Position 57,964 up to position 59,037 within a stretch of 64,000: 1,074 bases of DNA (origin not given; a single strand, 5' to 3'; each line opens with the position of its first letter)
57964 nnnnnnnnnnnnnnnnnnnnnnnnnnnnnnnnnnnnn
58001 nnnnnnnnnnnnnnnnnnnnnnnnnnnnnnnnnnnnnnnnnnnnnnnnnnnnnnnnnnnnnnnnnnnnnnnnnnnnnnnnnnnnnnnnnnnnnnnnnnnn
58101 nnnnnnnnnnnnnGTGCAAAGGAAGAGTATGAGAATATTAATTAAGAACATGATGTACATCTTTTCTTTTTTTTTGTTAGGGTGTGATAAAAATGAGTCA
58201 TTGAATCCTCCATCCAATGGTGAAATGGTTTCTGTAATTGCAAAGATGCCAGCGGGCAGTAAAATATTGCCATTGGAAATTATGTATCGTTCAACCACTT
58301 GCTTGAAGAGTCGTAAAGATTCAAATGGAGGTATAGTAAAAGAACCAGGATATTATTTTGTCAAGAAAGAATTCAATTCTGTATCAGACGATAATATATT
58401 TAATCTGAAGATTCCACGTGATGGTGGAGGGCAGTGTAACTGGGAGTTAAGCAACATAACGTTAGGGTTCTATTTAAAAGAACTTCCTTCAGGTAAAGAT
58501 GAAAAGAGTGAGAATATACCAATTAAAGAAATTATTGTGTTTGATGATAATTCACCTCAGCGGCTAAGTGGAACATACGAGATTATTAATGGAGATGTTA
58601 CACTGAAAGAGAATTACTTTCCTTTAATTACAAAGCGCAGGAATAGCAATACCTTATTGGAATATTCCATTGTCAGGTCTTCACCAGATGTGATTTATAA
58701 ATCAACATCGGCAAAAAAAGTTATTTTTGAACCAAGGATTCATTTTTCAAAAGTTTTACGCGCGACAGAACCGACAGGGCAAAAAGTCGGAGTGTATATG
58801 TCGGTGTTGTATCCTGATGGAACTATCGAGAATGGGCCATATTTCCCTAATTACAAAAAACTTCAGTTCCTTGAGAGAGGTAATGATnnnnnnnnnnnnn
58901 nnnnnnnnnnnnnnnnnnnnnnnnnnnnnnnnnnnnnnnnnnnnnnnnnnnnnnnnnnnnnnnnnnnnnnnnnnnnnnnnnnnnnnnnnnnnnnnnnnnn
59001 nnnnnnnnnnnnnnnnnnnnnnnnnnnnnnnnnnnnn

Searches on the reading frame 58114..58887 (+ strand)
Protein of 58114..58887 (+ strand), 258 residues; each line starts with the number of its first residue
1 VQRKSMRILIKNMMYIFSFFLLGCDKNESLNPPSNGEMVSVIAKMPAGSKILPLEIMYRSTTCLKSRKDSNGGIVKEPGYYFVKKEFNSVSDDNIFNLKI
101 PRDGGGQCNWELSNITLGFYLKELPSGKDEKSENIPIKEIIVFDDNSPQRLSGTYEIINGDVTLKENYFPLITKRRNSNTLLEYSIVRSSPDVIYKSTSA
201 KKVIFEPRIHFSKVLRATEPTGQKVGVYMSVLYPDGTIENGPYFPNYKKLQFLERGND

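Call 13: find_homologous_proteins(query=window:58114-58887:+)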
Query window:58114-58887:+ (258 aa): 19 proteins with E <= 0.001 among 260 candidates.
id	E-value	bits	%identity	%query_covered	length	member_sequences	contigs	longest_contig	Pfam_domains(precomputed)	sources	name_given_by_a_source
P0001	1.8e-165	566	100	98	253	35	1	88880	-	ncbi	-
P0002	9.4e-162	554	98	98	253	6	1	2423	-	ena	-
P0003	7.6e-148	509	99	89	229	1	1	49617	-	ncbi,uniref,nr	ncbi:hypothetical protein [Escherichia coli]|uniref:hypothetical protein n=1 Tax=Escherichia coli Ta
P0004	2.7e-142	491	100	86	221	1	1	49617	-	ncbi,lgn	-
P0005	8.6e-130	450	79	98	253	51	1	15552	-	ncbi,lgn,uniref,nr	ncbi:hypothetical protein EXW94_00580 [Enterobacter sp. JMULE2]|uniref:hypothetical protein n=1 Tax=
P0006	1.3e-128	446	76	98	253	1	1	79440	-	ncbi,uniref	ncbi:hypothetical protein ACI2I2_19775 [Scandinavium sp. NPDC088450]|uniref:hypothetical protein n=1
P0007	3.6e-128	444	78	97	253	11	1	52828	-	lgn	-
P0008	8.8e-128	443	78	98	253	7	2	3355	-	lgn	-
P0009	1.3e-127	442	77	98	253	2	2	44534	-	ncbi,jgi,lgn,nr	ncbi:hypothetical protein J4L45_004583 [Salmonella enterica subsp. enterica serovar Newport]|nr:hypo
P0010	5.8e-127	440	78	98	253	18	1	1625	-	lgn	-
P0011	5.1e-124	431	76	95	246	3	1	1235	-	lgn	-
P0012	1.2e-123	430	75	98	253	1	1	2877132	-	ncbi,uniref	ncbi:hypothetical protein [Erwinia sp. SLM-02]|uniref:hypothetical protein n=1 Tax=Erwinia sp. SLM-0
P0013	1.7e-110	386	69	97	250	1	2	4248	-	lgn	-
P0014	3.9e-108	379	68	98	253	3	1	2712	-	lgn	-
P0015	1.4e-105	370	67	98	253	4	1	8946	-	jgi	-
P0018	1.4e-62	229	43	96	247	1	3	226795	-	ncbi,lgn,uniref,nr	ncbi:hypothetical protein [Serratia entomophila]|uniref:hypothetical protein n=1 Tax=Serratia entomo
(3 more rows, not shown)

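Call 14: find_encoding_contigs(protein=P0005, flank=6000, max_places=3)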
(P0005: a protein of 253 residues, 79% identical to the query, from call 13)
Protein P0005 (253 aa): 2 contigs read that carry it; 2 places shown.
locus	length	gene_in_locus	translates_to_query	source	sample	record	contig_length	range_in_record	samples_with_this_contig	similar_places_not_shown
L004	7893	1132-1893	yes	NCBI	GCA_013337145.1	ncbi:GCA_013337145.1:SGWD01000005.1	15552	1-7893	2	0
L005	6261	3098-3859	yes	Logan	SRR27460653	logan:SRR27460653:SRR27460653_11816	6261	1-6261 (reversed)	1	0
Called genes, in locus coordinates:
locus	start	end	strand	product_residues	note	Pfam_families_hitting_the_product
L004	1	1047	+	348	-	PF01764:Lipase_3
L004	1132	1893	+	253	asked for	-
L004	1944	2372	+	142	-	-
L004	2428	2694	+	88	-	PF05488:PAAR_motif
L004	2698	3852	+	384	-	-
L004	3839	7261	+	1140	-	PF06761:IcmF-related, PF21070:IcmF_helical, PF06744:IcmF_C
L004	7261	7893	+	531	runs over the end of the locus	PF06812:ImpA_N, PF16989:T6SS_VasJ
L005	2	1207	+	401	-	?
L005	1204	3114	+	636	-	PF01764:Lipase_3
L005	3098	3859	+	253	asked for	-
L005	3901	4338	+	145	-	-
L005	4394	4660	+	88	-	PF05488:PAAR_motif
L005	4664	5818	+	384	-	-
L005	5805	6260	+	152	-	?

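Call 15: find_encoding_contigs(protein=P0006, flank=6000, max_places=2)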
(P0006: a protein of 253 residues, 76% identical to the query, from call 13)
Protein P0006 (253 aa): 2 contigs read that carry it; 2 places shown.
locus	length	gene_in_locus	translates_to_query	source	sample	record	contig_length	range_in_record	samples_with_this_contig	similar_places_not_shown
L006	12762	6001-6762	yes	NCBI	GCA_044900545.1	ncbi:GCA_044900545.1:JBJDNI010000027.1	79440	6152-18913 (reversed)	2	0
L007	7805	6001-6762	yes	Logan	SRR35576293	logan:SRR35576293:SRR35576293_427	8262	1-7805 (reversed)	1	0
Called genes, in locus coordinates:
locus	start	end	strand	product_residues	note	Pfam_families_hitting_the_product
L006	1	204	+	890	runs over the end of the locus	PF02861:Clp_N, PF13191:AAA_16, PF23569:NBD_SMAX1 (weak), PF00004:AAA, PF17871:AAA_lid_9, PF07724:AAA_2, PF07728:AAA_5, PF10431:ClpB_D2-small, +5 more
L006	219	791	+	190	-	-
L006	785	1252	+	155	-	PF24295:DUF7480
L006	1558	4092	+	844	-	PF05954:Phage_GPD, PF04717:Phage_base_V (weak), PF13296:T6SS_Vgr, PF10106:DUF2345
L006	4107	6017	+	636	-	PF01764:Lipase_3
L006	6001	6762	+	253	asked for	-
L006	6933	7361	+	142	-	-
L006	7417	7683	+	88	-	PF05488:PAAR_motif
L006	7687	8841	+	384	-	-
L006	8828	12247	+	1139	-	PF06761:IcmF-related, PF21070:IcmF_helical, PF06744:IcmF_C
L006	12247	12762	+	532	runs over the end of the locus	PF06812:ImpA_N, PF16989:T6SS_VasJ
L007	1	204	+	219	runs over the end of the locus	?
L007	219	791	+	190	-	-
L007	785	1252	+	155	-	PF24295:DUF7480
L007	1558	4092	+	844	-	PF05954:Phage_GPD, PF04717:Phage_base_V (weak), PF13296:T6SS_Vgr, PF10106:DUF2345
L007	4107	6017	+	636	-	PF01764:Lipase_3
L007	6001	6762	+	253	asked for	-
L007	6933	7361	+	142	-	-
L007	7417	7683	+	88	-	PF05488:PAAR_motif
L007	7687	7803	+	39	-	?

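Call 16: find_encoding_contigs(protein=P0009, flank=6000, max_places=2)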
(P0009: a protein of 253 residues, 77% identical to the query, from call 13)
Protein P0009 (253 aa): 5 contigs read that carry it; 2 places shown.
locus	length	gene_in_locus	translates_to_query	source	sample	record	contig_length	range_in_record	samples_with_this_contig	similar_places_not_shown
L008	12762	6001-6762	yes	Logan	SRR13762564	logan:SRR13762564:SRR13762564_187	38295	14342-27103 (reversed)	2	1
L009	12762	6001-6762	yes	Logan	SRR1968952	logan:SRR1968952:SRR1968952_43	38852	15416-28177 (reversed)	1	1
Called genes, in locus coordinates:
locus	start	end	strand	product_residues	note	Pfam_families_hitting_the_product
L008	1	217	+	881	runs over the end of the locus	PF02861:Clp_N, PF13191:AAA_16, PF23569:NBD_SMAX1 (weak), PF00004:AAA, PF17871:AAA_lid_9, PF07724:AAA_2, PF07728:AAA_5, PF10431:ClpB_D2-small, +3 more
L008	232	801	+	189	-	-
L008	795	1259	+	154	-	PF24295:DUF7480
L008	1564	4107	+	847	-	PF05954:Phage_GPD, PF04717:Phage_base_V (weak), PF13296:T6SS_Vgr, PF10106:DUF2345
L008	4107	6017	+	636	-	PF01764:Lipase_3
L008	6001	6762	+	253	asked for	-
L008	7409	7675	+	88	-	PF05488:PAAR_motif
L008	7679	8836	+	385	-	-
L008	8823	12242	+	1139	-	PF06761:IcmF-related, PF21070:IcmF_helical, PF06744:IcmF_C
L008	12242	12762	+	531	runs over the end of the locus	PF06812:ImpA_N, PF16989:T6SS_VasJ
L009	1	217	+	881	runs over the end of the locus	PF02861:Clp_N, PF13191:AAA_16, PF23569:NBD_SMAX1 (weak), PF00004:AAA, PF17871:AAA_lid_9, PF07724:AAA_2, PF07728:AAA_5, PF10431:ClpB_D2-small, +3 more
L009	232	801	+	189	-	-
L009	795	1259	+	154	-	PF24295:DUF7480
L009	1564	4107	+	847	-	PF05954:Phage_GPD, PF04717:Phage_base_V (weak), PF13296:T6SS_Vgr, PF10106:DUF2345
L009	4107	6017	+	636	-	PF01764:Lipase_3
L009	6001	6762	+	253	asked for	-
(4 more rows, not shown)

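Call 19: search_protein_families(library=pfam, proteins=[L004:1944-2369:+, L006:6933-7358:+, window:58114-58887:+], max_evalue=0.1)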
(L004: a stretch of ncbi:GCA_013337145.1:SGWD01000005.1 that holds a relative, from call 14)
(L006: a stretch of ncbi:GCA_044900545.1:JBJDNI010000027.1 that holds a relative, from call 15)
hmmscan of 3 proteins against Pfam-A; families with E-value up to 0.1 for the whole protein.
L004:1944-2369:+ (142 aa): 0 families

L006:6933-7358:+ (142 aa): 0 families

window:58114-58887:+ (258 aa): 0 families

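Call 20: search_protein_families(library=ncbifam, proteins=[L004:1944-2369:+, L006:6933-7358:+, window:58114-58887:+], max_evalue=0.1)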
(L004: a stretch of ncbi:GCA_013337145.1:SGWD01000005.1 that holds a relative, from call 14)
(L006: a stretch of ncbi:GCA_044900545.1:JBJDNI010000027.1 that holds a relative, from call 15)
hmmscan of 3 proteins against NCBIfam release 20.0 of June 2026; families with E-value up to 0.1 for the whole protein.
L004:1944-2369:+ (142 aa): 0 families

L006:6933-7358:+ (142 aa): 0 families

window:58114-58887:+ (258 aa): 1 family
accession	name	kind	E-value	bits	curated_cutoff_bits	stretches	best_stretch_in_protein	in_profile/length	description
NF038215.1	acineto_lipo_PV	hypoth_equivalog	0.021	14.6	33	1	13-46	7-40/55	NF038215 family lipoprotein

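Call 21: find_homologous_proteins(query=L004:1944-2369:+)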
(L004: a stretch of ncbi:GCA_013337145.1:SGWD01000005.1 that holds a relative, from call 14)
Query L004:1944-2369:+ (142 aa): 16 proteins with E <= 0.001 among 71 candidates.
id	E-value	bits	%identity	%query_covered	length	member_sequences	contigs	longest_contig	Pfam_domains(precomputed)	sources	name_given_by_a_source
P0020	3.0e-78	279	92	100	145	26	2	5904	-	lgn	-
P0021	1.9e-75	270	89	100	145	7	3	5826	-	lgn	-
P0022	9.4e-75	268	87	100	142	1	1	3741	-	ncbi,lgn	-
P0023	3.9e-73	262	87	100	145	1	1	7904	-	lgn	-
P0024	2.8e-72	260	87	100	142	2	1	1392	-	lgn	-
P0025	1.5e-70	254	82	99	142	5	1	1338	-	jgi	jgi:hypothetical protein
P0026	8.8e-68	245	83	100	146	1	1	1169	-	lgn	-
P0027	8.8e-65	235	79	94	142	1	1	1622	-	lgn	-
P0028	1.0e-64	235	78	96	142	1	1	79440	-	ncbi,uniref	ncbi:hypothetical protein ACI2I2_19770 [Scandinavium sp. NPDC088450]|uniref:hypothetical protein n=1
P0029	9.6e-61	222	83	89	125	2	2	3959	-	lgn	-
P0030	1.6e-60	221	70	100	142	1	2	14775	-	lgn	-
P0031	3.1e-56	208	73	100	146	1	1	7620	-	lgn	-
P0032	3.7e-44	168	85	71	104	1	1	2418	-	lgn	-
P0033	1.1e-41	160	88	60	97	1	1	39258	-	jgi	-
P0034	7.0e-29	119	88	48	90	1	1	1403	-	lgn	-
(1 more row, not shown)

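Call 29: search_solved_structures(query=window:58114-58887:+, max_evalue=0.01)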
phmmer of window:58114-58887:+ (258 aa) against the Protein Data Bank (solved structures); distinct sequences matched with E-value up to 0.01: 0.

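Call 31: predict_structure(alignment_id=A1)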
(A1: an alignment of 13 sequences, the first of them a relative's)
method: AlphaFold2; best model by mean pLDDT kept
length: 142 residues; sequences in the alignment: 13
mean_pLDDT: 53.7   pTM: 0.45
mean pLDDT of the five models: 53.7, 52.7, 52.1, 51.5, 51.2
residues with pLDDT >= 90: 0; 70-90: 0; 50-70: 88; < 50: 54
segments of 3 or more residues with pLDDT < 50: 1-4, 6-10, 14-16, 18-57
pLDDT, mean of each block of 10 residues (from residue 1): 44 49 38 37 38 46 57 62 65 66 64 63 62 63 48
secondary structure, 60 per line:
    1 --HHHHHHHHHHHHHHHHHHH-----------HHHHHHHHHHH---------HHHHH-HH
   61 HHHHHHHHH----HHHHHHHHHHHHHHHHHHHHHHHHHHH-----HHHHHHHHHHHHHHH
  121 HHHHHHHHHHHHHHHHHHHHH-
elements in order: H3-21 H33-43 H53-57 H59-69 H74-100 H106-141

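Call 32: search_protein_representatives(alignment_id=A1)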
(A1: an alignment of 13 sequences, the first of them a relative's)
Query: 13 sequences, 142 profile positions. Proteins with E-value up to 0.001 (for the whole library): 1494; up to 1e-10: 417; up to 1e-30: 3. The best 150 are listed.
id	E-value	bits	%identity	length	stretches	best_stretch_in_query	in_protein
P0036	3.4e-36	140.8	-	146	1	8-136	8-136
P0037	7.6e-33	129.9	-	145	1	5-134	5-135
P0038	2.5e-32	128.2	-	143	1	2-133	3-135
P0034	6.7e-30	120.4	-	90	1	43-113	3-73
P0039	8.6e-28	113.5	-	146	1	9-132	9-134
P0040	8.4e-27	110.3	-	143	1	6-136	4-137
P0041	2.2e-22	96.0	-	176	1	10-129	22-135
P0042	1.9e-21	93.0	-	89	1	53-138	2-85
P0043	3.0e-21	92.3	-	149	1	4-129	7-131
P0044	3.9e-21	92.0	-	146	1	4-139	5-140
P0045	5.0e-21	91.6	-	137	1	4-129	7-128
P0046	5.6e-21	91.4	-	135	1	6-130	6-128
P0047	6.0e-21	91.4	-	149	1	2-129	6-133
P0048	8.1e-21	90.9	-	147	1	2-139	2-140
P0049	1.0e-20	90.6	-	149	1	7-132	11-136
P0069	5.1e-18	81.9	-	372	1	12-136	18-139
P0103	6.9e-17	78.2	-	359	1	12-129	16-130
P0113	1.3e-16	77.3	-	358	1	10-129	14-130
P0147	1.4e-15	73.9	-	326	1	15-133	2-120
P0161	4.0e-15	72.5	-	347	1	12-129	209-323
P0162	4.7e-15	72.3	-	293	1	10-132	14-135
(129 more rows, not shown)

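Call 34: search_protein_families(library=pfam, alignment_id=A3, max_evalue=0.01)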
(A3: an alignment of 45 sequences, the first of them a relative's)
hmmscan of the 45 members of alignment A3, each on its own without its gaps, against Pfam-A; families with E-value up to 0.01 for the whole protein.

A. member 1, L004:1944-2369:+ (142 aa): 0 families

B. families by the number of members that match (of 45 scanned): 10 families
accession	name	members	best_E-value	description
PF13937.11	DUF4212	3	0.0003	Domain of unknown function (DUF4212)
PF15590.11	Imm27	1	5.1e-19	Immunity protein 27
PF25592.1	DUF7937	1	2.3e-06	Domain of unknown function (DUF7937)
PF13646.12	HEAT_2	1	3.2e-05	HEAT repeats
PF07690.21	MFS_1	1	0.00075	Major Facilitator Superfamily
PF11361.13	DUF3159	1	0.00081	Protein of unknown function (DUF3159)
PF02588.21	YitT_membrane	1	0.0021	Uncharacterised 5xTM membrane BCR, YitT family COG1284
PF12089.13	DUF3566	1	0.0057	Transmembrane domain of unknown function (DUF3566)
PF20794.3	bPH_7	1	0.007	Bacterial PH domain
PF07331.16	TctB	1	0.0078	Tripartite tricarboxylate transporter TctB family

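Call 35: search_protein_families(library=ncbifam, alignment_id=A3, max_evalue=0.01)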
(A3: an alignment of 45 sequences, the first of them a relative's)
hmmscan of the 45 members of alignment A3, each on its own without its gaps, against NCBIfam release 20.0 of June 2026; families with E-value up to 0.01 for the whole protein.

A. member 1, L004:1944-2369:+ (142 aa): 0 families

B. families by the number of members that match (of 45 scanned): 3 families
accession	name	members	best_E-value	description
TIGR03647.1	Na_symport_sm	2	0.0012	sodium/substrate symporter small subunit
NF033480.1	bifunc_MprF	1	0.0059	bifunctional lysylphosphatidylglycerol flippase/synthetase MprF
NF033634.1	SLATT_1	1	0.0079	SLATT domain-containing protein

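Call 36: find_encoding_contigs(protein=P0036, flank=5000, max_places=2)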
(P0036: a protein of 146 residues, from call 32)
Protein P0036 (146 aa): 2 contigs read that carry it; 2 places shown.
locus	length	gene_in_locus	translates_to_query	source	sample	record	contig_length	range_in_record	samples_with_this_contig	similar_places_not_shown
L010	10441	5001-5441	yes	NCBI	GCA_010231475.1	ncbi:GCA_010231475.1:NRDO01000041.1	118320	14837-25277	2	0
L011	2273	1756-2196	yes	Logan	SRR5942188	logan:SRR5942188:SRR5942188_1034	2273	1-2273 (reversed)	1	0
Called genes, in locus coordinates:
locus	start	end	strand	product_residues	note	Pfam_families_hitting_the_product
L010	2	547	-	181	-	PF13247:Fer4_11, PF12838:Fer4_7 (weak), PF13187:Fer4_9 (weak), PF25160:LdpA_Fe-S-bd, PF12797:Fer4_2 (weak), PF00037:Fer4, PF12837:Fer4_6, PF12838:Fer4_7 (weak), +6 more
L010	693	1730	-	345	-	PF00356:LacI, PF01381:HTH_3 (faint), PF00532:Peripla_BP_1, PF13407:Peripla_BP_4, PF13377:Peripla_BP_3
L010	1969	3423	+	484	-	PF00367:PTS_EIIB, PF02378:PTS_EIIC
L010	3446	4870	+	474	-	PF00232:Glyco_hydro_1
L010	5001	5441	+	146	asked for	-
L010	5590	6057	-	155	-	PF01750:HycI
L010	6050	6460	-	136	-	PF07450:HycH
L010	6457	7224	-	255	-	PF01058:Oxidored_q6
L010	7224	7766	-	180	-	PF00037:Fer4 (weak), PF12797:Fer4_2 (weak), PF12837:Fer4_6 (weak), PF13237:Fer4_10, PF14697:Fer4_21, PF12838:Fer4_7, PF13187:Fer4_9, PF00037:Fer4 (weak), +1 more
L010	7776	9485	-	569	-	PF00329:Complex1_30kDa, PF00374:NiFeSe_Hases, PF00346:Complex1_49kDa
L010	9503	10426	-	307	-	PF00146:NADHdh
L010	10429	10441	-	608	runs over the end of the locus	PF00361:Proton_antipo_M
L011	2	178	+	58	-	?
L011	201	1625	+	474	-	PF00232:Glyco_hydro_1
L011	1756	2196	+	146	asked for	-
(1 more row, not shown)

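Call 37: find_encoding_contigs(protein=P0038, flank=5000, max_places=2)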
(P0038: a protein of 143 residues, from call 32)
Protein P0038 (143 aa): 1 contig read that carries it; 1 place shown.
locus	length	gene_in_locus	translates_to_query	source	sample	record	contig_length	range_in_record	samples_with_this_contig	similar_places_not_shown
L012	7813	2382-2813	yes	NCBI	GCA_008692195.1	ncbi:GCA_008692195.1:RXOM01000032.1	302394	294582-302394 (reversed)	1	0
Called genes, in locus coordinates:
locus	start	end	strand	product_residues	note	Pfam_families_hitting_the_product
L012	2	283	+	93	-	?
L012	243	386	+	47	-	-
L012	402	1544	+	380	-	-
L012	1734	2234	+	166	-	-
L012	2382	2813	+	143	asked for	-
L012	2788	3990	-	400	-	PF02065:Melibiase, PF16499:Melibiase_2, PF17450:Melibiase_2_C (faint), PF17801:Melibiase_C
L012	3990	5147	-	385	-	PF02156:Glyco_hydro_26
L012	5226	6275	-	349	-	PF01833:TIG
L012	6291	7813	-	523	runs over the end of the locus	PF14322:SusD-like_3, PF12771:SusD-like_2 (faint), PF07980:SusD_RagB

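Call 38: find_encoding_contigs(protein=P0044, flank=5000, max_places=2)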
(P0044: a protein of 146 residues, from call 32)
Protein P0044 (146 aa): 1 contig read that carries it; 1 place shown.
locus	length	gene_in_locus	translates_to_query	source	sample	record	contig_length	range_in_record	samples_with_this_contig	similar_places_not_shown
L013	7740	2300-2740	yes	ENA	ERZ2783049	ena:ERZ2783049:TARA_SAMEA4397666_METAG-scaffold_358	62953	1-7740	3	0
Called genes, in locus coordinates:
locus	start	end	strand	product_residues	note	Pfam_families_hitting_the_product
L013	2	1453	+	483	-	?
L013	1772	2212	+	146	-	-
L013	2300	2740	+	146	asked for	-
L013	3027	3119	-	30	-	-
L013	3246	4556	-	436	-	PF00270:DEAD, PF04851:ResIII, PF00271:Helicase_C, PF03880:DbpA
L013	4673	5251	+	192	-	PF02545:Maf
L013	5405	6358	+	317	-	PF02779:Transket_pyr, PF02780:Transketolase_C, PF22613:Transketolase_C_1 (weak)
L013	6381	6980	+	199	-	PF13505:OMP_b-brl (weak), PF13568:OMP_b-brl_2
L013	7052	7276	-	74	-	-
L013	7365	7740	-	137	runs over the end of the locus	-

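Call 39: search_protein_families(library=pfam, proteins=[L013:2-1450:+, L012:402-1541:+, L012:1734-2231:+, P0069, P0103, P0113, P0147, P0161, P0162], max_evalue=0.01)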
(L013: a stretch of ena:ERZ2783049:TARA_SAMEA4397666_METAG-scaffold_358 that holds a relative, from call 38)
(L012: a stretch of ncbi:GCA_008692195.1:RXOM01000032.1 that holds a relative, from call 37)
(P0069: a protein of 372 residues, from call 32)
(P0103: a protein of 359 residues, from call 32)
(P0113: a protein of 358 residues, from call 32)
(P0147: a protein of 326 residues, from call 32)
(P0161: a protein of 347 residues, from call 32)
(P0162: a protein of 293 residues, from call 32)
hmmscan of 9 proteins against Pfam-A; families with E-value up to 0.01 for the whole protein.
L013:2-1450:+ (483 aa): 3 families
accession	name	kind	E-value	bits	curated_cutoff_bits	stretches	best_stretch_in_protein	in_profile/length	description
PF00144.29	Beta-lactamase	-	1.4e-54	185.9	27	1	22-339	15-312/329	Beta-lactamase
PF11954.13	DUF3471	-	0.003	18.4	29.3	0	399-474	9-89/103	Domain of unknown function (DUF3471)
PF13354.11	Beta-lactamase2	-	0.0059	16.4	22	0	46-86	10-50/214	Beta-lactamase enzyme family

L012:402-1541:+ (380 aa): 1 family
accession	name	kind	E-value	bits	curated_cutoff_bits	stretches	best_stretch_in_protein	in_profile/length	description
PF01752.23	Peptidase_M9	-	0.0075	16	26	0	182-224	78-121/289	Collagenase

L012:1734-2231:+ (166 aa): 0 families

P0069 (372 aa): 1 family
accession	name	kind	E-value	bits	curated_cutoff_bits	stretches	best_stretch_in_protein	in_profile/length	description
PF13937.11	DUF4212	-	0.0019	19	30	1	75-135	5-64/79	Domain of unknown function (DUF4212)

P0103 (359 aa): 0 families

P0113 (358 aa): 0 families

P0147 (326 aa): 0 families

P0161 (347 aa): 1 family
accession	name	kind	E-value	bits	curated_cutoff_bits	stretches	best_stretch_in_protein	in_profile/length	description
PF13646.12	HEAT_2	-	3.2e-05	24.6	27.7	1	122-157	22-57/88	HEAT repeats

P0162 (293 aa): 1 family
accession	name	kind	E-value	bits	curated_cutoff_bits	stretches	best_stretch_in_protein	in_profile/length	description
PF15590.11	Imm27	-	5.1e-19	68.4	27.3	1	166-230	2-66/67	Immunity protein 27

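Call 41: find_encoding_contigs(protein=P0012, flank=5000, max_places=1)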
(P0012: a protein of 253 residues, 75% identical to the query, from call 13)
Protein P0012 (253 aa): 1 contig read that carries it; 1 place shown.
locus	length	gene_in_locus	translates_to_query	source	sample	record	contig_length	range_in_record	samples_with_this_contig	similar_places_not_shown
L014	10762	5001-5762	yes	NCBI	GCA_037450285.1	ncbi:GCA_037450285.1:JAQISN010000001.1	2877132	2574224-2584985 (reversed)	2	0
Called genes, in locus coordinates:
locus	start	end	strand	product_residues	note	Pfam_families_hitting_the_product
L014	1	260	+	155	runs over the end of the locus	PF24295:DUF7480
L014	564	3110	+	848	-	PF05954:Phage_GPD, PF04717:Phage_base_V (weak), PF13296:T6SS_Vgr, PF10106:DUF2345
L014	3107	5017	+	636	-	PF01764:Lipase_3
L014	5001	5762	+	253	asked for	-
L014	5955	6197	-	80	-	-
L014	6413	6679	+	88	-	PF05488:PAAR_motif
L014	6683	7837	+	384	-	-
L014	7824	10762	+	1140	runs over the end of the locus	PF06761:IcmF-related, PF21070:IcmF_helical, PF06744:IcmF_C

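Call 42: find_encoding_contigs(protein=P0018, flank=5000, max_places=1)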
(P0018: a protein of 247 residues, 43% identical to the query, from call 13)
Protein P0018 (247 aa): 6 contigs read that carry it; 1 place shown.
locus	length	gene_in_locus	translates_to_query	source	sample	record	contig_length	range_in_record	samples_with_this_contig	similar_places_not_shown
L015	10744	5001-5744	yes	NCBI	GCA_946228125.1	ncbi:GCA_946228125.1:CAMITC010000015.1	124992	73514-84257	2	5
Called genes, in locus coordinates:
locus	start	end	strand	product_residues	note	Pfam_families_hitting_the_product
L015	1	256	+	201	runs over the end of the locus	PF10908:Tlde1_dom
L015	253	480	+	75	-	-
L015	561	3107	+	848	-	PF05954:Phage_GPD, PF04717:Phage_base_V (weak), PF13296:T6SS_Vgr, PF10106:DUF2345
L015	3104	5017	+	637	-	PF01764:Lipase_3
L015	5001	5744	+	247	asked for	-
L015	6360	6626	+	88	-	PF05488:PAAR_motif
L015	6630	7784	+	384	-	-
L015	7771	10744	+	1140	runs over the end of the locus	PF06761:IcmF-related, PF21070:IcmF_helical, PF06744:IcmF_C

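Call 43: find_encoding_contigs(protein=P0007, flank=5000, max_places=2)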
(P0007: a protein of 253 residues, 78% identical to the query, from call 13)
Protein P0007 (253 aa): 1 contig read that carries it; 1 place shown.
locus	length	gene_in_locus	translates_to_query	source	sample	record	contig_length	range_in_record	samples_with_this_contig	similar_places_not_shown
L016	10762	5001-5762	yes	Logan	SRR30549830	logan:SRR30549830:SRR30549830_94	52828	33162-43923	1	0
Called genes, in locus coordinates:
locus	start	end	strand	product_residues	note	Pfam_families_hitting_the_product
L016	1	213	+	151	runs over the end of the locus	PF26636:DUF8209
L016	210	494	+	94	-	PF07377:DUF1493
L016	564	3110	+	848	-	PF05954:Phage_GPD, PF04717:Phage_base_V (weak), PF13296:T6SS_Vgr, PF10106:DUF2345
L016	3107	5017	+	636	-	PF01764:Lipase_3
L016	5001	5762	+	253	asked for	-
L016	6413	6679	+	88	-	PF05488:PAAR_motif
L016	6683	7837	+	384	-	-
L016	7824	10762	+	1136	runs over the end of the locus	PF06761:IcmF-related, PF21070:IcmF_helical, PF06744:IcmF_C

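Call 53: find_related_loci(query=A1, collection=genome_contigs, flank=4000)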
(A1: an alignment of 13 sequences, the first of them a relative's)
Query A1 (142 aa) in genome_contigs; peptide patterns used: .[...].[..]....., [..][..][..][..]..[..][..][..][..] (x = any residue, [..] = any of these).
115 stretches matched a pattern; 1 encode a relative of the query (tblastn E <= 1e-3); 1 distinct loci.
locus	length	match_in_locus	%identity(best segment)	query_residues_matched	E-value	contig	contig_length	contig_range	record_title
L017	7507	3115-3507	64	1-129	5e-47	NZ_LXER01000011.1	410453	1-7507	Buttiauxella brennerae ATCC 51605 Sequence00011, whole genome shotgun sequence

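Call 54: predict_structure(alignment_id=A4)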
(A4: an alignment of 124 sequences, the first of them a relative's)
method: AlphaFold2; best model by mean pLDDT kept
length: 142 residues; sequences in the alignment: 124
mean_pLDDT: 91.8   pTM: 0.85
mean pLDDT of the five models: 91.8, 90.8, 89.9, 88.5, 87.5
residues with pLDDT >= 90: 100; 70-90: 40; 50-70: 2; < 50: 0
segments of 3 or more residues with pLDDT < 50: none
pLDDT, mean of each block of 10 residues (from residue 1): 88 97 93 88 79 91 97 95 97 89 88 97 98 90 74
secondary structure, 60 per line:
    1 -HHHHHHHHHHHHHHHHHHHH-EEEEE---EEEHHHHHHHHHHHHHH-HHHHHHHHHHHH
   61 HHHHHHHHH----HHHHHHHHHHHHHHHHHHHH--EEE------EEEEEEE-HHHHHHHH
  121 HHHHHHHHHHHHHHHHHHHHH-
elements in order: H2-21 E23-27 E31-33 H34-47 H49-69 H74-93 E96-98 E105-111 H113-141
